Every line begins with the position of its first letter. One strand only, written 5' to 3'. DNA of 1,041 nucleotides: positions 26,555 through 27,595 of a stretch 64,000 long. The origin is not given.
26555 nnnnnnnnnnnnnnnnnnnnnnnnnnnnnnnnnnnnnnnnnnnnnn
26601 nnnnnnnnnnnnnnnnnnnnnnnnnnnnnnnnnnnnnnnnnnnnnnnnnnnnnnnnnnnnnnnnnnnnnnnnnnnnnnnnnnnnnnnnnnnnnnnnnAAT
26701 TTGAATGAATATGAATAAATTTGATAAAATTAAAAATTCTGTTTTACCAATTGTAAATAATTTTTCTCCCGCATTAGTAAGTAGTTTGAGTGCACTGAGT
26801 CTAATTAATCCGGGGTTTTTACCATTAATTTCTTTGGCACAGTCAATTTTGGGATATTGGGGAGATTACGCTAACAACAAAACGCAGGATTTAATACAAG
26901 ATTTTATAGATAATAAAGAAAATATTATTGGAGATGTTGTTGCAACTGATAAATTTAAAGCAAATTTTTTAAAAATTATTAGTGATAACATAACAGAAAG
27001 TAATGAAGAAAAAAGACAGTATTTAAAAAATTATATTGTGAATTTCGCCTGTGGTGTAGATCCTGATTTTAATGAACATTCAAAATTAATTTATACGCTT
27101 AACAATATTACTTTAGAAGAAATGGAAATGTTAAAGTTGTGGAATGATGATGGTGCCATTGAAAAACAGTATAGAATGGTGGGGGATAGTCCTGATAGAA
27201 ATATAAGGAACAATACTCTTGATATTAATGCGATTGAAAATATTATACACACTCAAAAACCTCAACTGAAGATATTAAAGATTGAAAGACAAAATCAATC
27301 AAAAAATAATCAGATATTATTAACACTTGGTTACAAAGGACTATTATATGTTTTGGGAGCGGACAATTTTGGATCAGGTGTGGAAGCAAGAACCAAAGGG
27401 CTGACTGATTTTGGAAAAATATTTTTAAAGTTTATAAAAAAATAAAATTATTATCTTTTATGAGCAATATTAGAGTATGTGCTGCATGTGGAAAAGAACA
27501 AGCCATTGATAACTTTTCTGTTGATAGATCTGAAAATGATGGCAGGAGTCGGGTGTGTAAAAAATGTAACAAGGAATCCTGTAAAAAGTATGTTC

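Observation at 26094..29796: Compact 5-gene operon of predicted nuclease-fold and unknown proteins next to a tyrosine recombinase: candidate uncharacterised defence/selfish module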

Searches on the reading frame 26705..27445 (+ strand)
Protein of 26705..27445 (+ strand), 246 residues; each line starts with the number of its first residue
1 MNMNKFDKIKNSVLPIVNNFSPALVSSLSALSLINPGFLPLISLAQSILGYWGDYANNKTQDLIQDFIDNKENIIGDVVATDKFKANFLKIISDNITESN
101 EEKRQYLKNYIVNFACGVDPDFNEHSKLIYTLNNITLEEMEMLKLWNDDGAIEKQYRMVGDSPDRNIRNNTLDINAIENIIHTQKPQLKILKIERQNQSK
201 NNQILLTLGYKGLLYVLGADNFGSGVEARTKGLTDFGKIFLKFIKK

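Call 3: search_protein_families(library=pfam, proteins=[window:26705-27445:+], max_evalue=1)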
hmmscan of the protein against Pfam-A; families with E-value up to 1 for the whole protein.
window:26705-27445:+ (246 aa): 1 family
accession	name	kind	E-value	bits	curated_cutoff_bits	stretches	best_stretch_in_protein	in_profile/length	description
PF19961.5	EAD8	-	0.026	15.6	27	1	18-66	47-95/96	Effector-associated domain 8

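Call 4: search_protein_families(library=padloc, proteins=[window:26705-27445:+], max_evalue=1)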
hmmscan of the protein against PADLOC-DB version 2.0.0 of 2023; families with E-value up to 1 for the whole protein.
window:26705-27445:+ (246 aa): 1 family
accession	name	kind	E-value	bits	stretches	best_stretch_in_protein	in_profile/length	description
PDLC01115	Csm5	-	0.2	9.4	0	166-217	165-203/233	Csm5gr7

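Call 5: search_protein_families(library=ncbifam, proteins=[window:26705-27445:+], max_evalue=1)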
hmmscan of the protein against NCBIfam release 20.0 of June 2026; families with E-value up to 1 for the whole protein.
window:26705-27445:+ (246 aa): 0 families

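Call 6: search_protein_families(library=phrogs, proteins=[window:26705-27445:+], max_evalue=1)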
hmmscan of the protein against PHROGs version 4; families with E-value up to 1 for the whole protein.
window:26705-27445:+ (246 aa): 3 families
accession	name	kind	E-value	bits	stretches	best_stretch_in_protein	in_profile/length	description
phrog_26838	-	unknown function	0.0017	19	1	77-149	65-137/221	-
phrog_2666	-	head and packaging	0.029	14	1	100-212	228-331/555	terminase large subunit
phrog_13303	-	unknown function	0.33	11.4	0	165-204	75-114/175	-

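Call 8: find_encoding_contigs(protein=window:26705-27445:+, flank=10000, max_places=10)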
Protein window:26705-27445:+ (246 aa): no gene with exactly this product is on record in the collection.

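Call 10: find_homologous_proteins(query=window:26705-27445:+, max_evalue=0.001)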
Query window:26705-27445:+ (246 aa): 41 proteins with E <= 0.001 among 666 candidates.
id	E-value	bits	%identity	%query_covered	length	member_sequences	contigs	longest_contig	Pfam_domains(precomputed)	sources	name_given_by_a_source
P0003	4.2e-155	532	100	99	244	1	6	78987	-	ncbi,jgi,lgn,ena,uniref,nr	ncbi:MAG: hypothetical protein COU29_00175 [Candidatus Magasanikbacteria bacterium CG10_big_fil_rev_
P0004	1.4e-109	383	70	99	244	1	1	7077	-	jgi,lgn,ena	-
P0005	1.6e-80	288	60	98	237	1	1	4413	-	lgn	-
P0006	1.3e-79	285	57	99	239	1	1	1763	-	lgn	-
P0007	5.3e-74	267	57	97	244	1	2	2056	-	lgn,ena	-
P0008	9.4e-70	253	52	96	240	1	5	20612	-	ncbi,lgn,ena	-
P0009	9.5e-70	253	50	100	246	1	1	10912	-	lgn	-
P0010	4.2e-69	251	52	99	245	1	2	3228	-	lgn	-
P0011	1.2e-68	249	51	100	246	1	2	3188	-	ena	-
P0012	1.1e-67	246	48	100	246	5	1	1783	-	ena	-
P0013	1.1e-66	243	51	95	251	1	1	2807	-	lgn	-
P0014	1.5e-66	242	52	99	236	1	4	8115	-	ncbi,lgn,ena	-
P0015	1.6e-65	239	48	99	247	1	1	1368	-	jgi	jgi:hypothetical protein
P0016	2.0e-65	239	48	99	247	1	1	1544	-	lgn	-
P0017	4.3e-65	238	47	100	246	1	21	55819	-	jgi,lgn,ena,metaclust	metaclust:\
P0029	1.8e-49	186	40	100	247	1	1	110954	-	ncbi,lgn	-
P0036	3.6e-46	176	38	93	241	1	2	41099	-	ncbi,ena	-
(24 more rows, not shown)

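Call 11: find_encoding_contigs(protein=P0017, flank=6000, max_places=3)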
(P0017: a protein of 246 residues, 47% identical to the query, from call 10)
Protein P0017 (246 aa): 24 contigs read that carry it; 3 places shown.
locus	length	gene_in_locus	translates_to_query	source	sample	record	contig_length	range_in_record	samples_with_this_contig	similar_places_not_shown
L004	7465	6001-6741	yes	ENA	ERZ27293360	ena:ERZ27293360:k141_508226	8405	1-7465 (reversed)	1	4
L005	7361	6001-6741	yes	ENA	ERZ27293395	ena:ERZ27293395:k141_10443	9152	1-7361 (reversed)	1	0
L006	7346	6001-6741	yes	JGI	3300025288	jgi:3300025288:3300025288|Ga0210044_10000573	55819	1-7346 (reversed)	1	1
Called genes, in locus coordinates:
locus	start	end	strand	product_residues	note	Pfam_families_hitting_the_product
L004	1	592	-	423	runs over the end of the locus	-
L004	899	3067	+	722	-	PF01555:N6_N4_Mtase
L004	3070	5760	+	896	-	PF04851:ResIII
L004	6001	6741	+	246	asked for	-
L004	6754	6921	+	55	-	-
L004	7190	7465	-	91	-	?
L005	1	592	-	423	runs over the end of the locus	-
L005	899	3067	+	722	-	PF01555:N6_N4_Mtase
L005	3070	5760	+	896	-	PF04851:ResIII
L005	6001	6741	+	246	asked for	-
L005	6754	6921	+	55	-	-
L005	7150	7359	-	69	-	?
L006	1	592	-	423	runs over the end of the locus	-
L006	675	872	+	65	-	PF12728:HTH_17, PF13411:MerR_1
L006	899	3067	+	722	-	PF01555:N6_N4_Mtase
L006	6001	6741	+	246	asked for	-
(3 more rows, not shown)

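Call 12: find_encoding_contigs(protein=P0029, flank=6000, max_places=2)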
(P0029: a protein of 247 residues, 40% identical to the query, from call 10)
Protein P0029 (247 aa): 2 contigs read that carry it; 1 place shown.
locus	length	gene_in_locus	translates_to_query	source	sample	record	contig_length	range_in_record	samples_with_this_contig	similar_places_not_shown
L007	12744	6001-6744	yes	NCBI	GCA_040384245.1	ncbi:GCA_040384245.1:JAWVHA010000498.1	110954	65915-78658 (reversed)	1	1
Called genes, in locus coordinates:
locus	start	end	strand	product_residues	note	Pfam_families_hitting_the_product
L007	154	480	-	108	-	-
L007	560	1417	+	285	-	-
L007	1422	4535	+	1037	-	PF14280:DUF4365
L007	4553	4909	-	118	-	-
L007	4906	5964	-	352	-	-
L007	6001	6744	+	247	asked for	-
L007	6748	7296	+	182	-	-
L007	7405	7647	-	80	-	-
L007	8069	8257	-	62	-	-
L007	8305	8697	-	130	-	PF00072:Response_reg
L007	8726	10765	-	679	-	PF05231:MASE1, PF00989:PAS, PF08448:PAS_4, PF13426:PAS_9, PF00512:HisKA, PF02518:HATPase_c, PF14501:HATPase_c_5 (faint)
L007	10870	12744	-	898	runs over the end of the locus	PF02861:Clp_N, PF23569:NBD_SMAX1, PF00004:AAA, PF17871:AAA_lid_9, PF00004:AAA, PF07724:AAA_2, PF07728:AAA_5, PF10431:ClpB_D2-small, +7 more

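Call 13: find_encoding_contigs(protein=P0036, flank=6000, max_places=2)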
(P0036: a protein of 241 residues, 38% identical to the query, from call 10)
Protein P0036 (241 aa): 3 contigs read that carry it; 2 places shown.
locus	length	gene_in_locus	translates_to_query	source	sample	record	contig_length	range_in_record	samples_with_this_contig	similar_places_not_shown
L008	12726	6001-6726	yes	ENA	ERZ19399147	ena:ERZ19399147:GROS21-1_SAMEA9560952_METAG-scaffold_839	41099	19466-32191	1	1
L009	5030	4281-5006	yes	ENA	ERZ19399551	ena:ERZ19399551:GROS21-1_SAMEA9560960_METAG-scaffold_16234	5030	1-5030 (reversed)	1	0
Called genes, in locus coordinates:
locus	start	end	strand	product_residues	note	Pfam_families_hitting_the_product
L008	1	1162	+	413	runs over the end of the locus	PF01702:TGT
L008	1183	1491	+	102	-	PF07866:DUF1653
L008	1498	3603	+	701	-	PF04851:ResIII, PF17757:UvrB_inter, PF27431:UvrB_3rd, PF00271:Helicase_C, PF12344:UvrB, PF02151:UVR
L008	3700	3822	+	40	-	-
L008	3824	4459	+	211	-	-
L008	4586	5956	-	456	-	PF00239:Resolvase, PF07508:Recombinase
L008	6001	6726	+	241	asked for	-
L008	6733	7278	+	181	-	-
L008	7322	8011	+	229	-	-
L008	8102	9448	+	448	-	PF02195:ParB_N, PF01555:N6_N4_Mtase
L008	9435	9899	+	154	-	PF13551:HTH_29 (faint), PF13384:HTH_23 (faint)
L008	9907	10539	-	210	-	-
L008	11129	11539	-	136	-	-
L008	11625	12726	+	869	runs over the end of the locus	PF00005:ABC_tran (faint), PF02463:SMC_N (faint), PF13191:AAA_16 (faint), PF13555:AAA_29 (faint), PF20703:nSTAND1 (faint), PF20720:nSTAND3 (faint), PF13304:AAA_21 (faint), PF17760:UvrA_inter, +1 more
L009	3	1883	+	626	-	?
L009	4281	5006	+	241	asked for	-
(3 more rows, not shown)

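Call 16: find_encoding_contigs(protein=P0004, flank=8000, max_places=2)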
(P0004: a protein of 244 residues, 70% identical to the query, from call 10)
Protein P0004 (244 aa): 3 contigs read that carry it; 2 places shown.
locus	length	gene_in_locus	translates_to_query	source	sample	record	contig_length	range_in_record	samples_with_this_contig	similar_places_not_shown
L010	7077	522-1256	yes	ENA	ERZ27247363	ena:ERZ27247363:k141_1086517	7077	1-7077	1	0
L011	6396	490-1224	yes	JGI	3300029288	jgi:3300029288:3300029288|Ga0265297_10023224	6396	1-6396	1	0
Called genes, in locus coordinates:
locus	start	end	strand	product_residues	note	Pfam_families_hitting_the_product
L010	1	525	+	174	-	?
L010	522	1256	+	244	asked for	-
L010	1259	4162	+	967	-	PF04313:HSDR_N, PF00271:Helicase_C (faint), PF04851:ResIII, PF18766:SWI2_SNF2, PF22679:T1R_D3-like, PF11867:T1RH-like_C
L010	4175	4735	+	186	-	PF01863:YgjP-like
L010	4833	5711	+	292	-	PF03009:GDPD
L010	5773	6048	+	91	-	PF13384:HTH_23 (weak)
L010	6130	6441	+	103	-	-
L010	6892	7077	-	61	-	?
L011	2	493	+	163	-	?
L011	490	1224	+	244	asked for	-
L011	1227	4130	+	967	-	PF04313:HSDR_N, PF00271:Helicase_C (faint), PF04851:ResIII, PF18766:SWI2_SNF2, PF22679:T1R_D3-like, PF11867:T1RH-like_C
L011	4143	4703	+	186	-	PF01863:YgjP-like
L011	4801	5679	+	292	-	PF03009:GDPD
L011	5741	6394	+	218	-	?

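Call 21: search_protein_families(library=pfam, alignment_id=A1, max_evalue=0.1)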
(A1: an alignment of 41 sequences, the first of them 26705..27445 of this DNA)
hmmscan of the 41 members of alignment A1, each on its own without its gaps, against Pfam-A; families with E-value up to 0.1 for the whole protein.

A. member 1, window:26705-27445:+ (246 aa): 1 family
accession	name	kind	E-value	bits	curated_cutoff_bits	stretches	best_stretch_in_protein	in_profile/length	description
PF19961.5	EAD8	-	0.026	15.6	27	1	18-66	47-95/96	Effector-associated domain 8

B. families by the number of members that match (of 41 scanned): 17 families
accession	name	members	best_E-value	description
PF08203.16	RNA_polI_A14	4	0.022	Yeast RNA polymerase I subunit RPA14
PF14337.13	Abi_alpha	3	0.0022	Abortive infection alpha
PF04017.17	DUF366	3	0.01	Domain of unknown function (DUF366)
PF16468.10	DUF5049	2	0.023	Domain of unknown function (DUF5049)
PF20720.3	nSTAND3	1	0.00054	Novel STAND NTPase 3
PF05282.17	AAR2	1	0.018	AAR2 C-terminal repeat region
PF19961.5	EAD8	1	0.026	Effector-associated domain 8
PF08951.15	EntA_Immun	1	0.037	Enterocin A Immunity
PF03920.20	TLE_N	1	0.045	Groucho/TLE N-terminal Q-rich domain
PF08621.15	RPAP1_N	1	0.05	RPAP1-like, N-terminal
PF10711.15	DUF2513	1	0.05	Hypothetical protein (DUF2513)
PF03431.18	RNA_replicase_B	1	0.077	RNA replicase, beta-chain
PF03445.19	DUF294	1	0.082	Putative nucleotidyltransferase DUF294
PF04242.18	DUF424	1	0.084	Protein of unknown function (DUF424)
PF18814.6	PBECR5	1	0.09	phage-Barnase-EndoU-ColicinE5/D-RelE like nuclease5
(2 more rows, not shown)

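Call 34: predict_structure(alignment_id=A1)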
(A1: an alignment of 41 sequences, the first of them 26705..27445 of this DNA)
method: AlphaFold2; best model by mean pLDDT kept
length: 246 residues; sequences in the alignment: 41
mean_pLDDT: 83.0   pTM: 0.80
mean pLDDT of the five models: 83.0, 82.4, 81.5, 79.6, 79.3
residues with pLDDT >= 90: 119; 70-90: 84; 50-70: 29; < 50: 14
segments of 3 or more residues with pLDDT < 50: 1-3, 13-15, 162-166
pLDDT, mean of each block of 10 residues (from residue 1): 47 52 79 84 80 80 92 92 93 92 95 94 94 95 91 81 53 89 72 85 94 85 73 94 89
secondary structure, 60 per line:
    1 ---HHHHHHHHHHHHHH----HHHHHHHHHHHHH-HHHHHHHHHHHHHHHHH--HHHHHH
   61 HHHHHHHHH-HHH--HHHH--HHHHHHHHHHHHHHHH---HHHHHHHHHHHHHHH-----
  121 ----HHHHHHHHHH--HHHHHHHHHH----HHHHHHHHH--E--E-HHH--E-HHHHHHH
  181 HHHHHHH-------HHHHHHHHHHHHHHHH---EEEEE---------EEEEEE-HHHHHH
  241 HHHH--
elements in order: H4-17 H22-34 H36-52 H55-69 H76-79 H82-97 H101-115 H125-134 H137-146 H151-159 H174-187 H195-210 E214-218 E228-233 H235-244

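Call 48: search_protein_families(library=pfam, proteins=[L010:1-525:+], max_evalue=0.001)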
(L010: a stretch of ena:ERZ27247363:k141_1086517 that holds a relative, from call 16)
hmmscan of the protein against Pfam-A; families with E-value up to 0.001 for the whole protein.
L010:1-525:+ (174 aa): 1 family
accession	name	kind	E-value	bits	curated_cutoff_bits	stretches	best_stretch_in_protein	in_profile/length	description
PF01420.25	Methylase_S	-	4.2e-19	69.8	22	1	1-158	20-168/168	Type I restriction modification DNA specificity domain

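Call 60: find_related_loci(query=A1, collection=viral_contigs, flank=6000)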
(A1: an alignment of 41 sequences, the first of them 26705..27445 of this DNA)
Query A1 (246 aa) in viral_contigs; peptide patterns used: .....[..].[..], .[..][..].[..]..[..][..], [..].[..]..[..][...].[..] (x = any residue, [..] = any of these).
31 stretches matched a pattern, but none encodes a relative of the query by tblastn (E <= 1e-3).

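Call 71: search_solved_structures(query=A1, max_evalue=10)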
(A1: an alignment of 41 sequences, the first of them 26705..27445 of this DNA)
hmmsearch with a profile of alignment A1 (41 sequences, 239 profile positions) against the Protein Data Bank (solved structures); distinct sequences matched with E-value up to 10: 2.
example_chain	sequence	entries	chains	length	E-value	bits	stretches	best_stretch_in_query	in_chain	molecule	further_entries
4om3_A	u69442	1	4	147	0.073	15.9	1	100-177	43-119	Transducin-like enhancer protein 1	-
4om2_A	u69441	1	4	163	0.098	15.4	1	100-177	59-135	Transducin-like enhancer protein 1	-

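Call 81: search_protein_families(library=padloc, alignment_id=A1, max_evalue=0.1)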
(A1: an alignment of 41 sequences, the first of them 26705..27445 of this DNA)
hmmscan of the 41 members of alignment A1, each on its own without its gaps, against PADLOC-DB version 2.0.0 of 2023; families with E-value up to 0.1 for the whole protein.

A. member 1, window:26705-27445:+ (246 aa): 0 families

B. families by the number of members that match (of 41 scanned): 9 families
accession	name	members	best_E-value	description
PDLC04694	PDC-M53A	2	0.0018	-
PDLC01484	WYL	2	0.0041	"CAS-I,CAS-II,CAS-III,CAS-IV,CAS-V,CAS-VI; associated_signaling"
PDLC01510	WYL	2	0.0041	"CAS-I,CAS-II,CAS-III,CAS-IV,CAS-V,CAS-VI; associated_signaling"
PDLC03117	Specificity_I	1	0.0038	Type I specificity subunit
PDLC01115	Csm5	1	0.0045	Csm5gr7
PDLC02122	Csn2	1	0.017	-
PDLC01882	CARF4--CARF_PDDEXK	1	0.02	-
PDLC00089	GajA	1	0.024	AAA ATPase domain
PDLC01517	Cmr5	1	0.035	CAS-III-C; effector_SS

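Call 88: search_protein_families(library=pfam, proteins=[L007:6748-7296:+, L008:6733-7278:+, L008:7322-8011:+, L007:4906-5964:-], max_evalue=0.01)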
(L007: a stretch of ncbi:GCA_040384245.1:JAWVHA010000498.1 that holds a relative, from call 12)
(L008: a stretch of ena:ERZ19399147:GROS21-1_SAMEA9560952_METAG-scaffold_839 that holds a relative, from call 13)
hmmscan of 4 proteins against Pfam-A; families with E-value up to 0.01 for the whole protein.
L007:6748-7296:+ (182 aa): 0 families

L008:6733-7278:+ (181 aa): 0 families

L008:7322-8011:+ (229 aa): 0 families

L007:4906-5964:- (352 aa): 1 family
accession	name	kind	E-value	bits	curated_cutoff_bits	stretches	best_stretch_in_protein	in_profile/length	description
PF11815.13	DUF3336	-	0.0062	16.7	25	0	215-247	19-51/138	Domain of unknown function (DUF3336)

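Call 94: fold_search(model_id=the predicted structure, library=viral)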
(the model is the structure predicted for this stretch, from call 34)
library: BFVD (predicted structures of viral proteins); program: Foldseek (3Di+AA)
matches with E <= 10: 73; with E <= 0.001: 0
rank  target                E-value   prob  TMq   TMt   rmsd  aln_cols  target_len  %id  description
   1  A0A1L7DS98            4.7e-01  0.07  0.15  0.06  21.0       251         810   12  DNA-directed RNA polymerase [Ralstonia phage phiAp1]
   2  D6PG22                5.1e-01  0.84  0.24  0.46   6.6       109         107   12  (no name in the UniProt tables at hand)
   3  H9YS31                7.3e-01  0.87  0.23  0.57   4.5       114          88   11  (no name in the UniProt tables at hand)
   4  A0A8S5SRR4            9.3e-01  0.23  0.36  0.19  14.1       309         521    9  Uncharacterized protein [Siphoviridae sp. ctkyE7]
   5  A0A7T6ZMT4            9.8e-01  0.06  0.17  0.08  19.3       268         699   13  DNA-directed RNA polymerase [Providencia phage PSTRCR_120]
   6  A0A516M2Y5            1.5e+00  0.06  0.18  0.08  17.5       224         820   13  (no name in the UniProt tables at hand)
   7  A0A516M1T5            1.6e+00  0.25  0.30  0.33   9.9       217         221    8  (no name in the UniProt tables at hand)
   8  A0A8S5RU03            1.9e+00  0.57  0.21  0.54   4.6       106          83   14  (no name in the UniProt tables at hand)
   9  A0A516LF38            1.9e+00  0.35  0.23  0.48   9.1       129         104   12  (no name in the UniProt tables at hand)
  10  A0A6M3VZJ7            2.0e+00  0.21  0.20  0.43   6.3       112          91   14  Putative transcriptional regulator [Saccharolobus solfataricus rod-shaped virus 1]
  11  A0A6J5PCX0            2.0e+00  0.20  0.20  0.22   9.9       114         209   10  Uncharacterized protein [uncultured Caudovirales phage]
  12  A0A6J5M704            2.0e+00  0.11  0.23  0.15  10.9       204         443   14  Uncharacterized protein [uncultured Caudovirales phage]
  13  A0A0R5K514            2.1e+00  0.08  0.22  0.08  16.7       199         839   14  Putative DNA helicase/primase/polymerase [Qinghai Lake virophage]
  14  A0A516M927            2.1e+00  0.05  0.15  0.07  17.2       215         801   13  (no name in the UniProt tables at hand)
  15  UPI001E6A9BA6         2.2e+00  0.54  0.30  0.61   4.9       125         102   14  (no name look-up for this kind of identifier)
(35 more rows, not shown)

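Call 97: find_encoding_contigs(protein=P0008, flank=6000, max_places=4)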
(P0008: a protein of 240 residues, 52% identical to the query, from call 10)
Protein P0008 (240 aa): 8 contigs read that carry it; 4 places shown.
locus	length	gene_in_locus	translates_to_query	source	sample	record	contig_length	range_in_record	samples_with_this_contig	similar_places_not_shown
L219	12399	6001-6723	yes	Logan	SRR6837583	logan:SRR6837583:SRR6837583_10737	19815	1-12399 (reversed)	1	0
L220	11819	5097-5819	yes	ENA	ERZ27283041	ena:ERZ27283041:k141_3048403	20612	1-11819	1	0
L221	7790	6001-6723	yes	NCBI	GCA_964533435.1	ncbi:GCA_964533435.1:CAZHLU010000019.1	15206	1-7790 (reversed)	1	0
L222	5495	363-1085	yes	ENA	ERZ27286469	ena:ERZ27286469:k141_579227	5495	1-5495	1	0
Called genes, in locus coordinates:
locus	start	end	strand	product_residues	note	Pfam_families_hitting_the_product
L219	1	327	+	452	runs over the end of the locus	PF00753:Lactamase_B, PF23023:Anti-Pycsar_Apyc1, PF12706:Lactamase_B_2 (weak), PF16661:Lactamase_B_6, PF10996:Beta-Casp, PF07521:RMMBL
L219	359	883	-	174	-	-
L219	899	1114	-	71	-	-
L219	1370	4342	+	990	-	PF03477:ATP-cone, PF00317:Ribonuc_red_lgN (weak), PF02867:Ribonuc_red_lgC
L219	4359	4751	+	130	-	PF00383:dCMP_cyt_deam_1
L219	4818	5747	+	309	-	PF00574:CLP_protease (weak), PF01972:SDH_protease, PF25145:NfeD1b_N (faint)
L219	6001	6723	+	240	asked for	-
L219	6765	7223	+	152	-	PF13673:Acetyltransf_10, PF00583:Acetyltransf_1, PF13508:Acetyltransf_7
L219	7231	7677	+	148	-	PF00293:NUDIX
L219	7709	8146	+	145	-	PF00293:NUDIX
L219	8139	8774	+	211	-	PF24694:LNS2_PITM1-3 (faint)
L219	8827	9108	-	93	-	-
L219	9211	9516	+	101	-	-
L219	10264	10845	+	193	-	PF03692:CxxCxxCC (weak)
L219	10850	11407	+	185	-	PF02572:CobA_CobO_BtuR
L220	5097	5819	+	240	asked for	-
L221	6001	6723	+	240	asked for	-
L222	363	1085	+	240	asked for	-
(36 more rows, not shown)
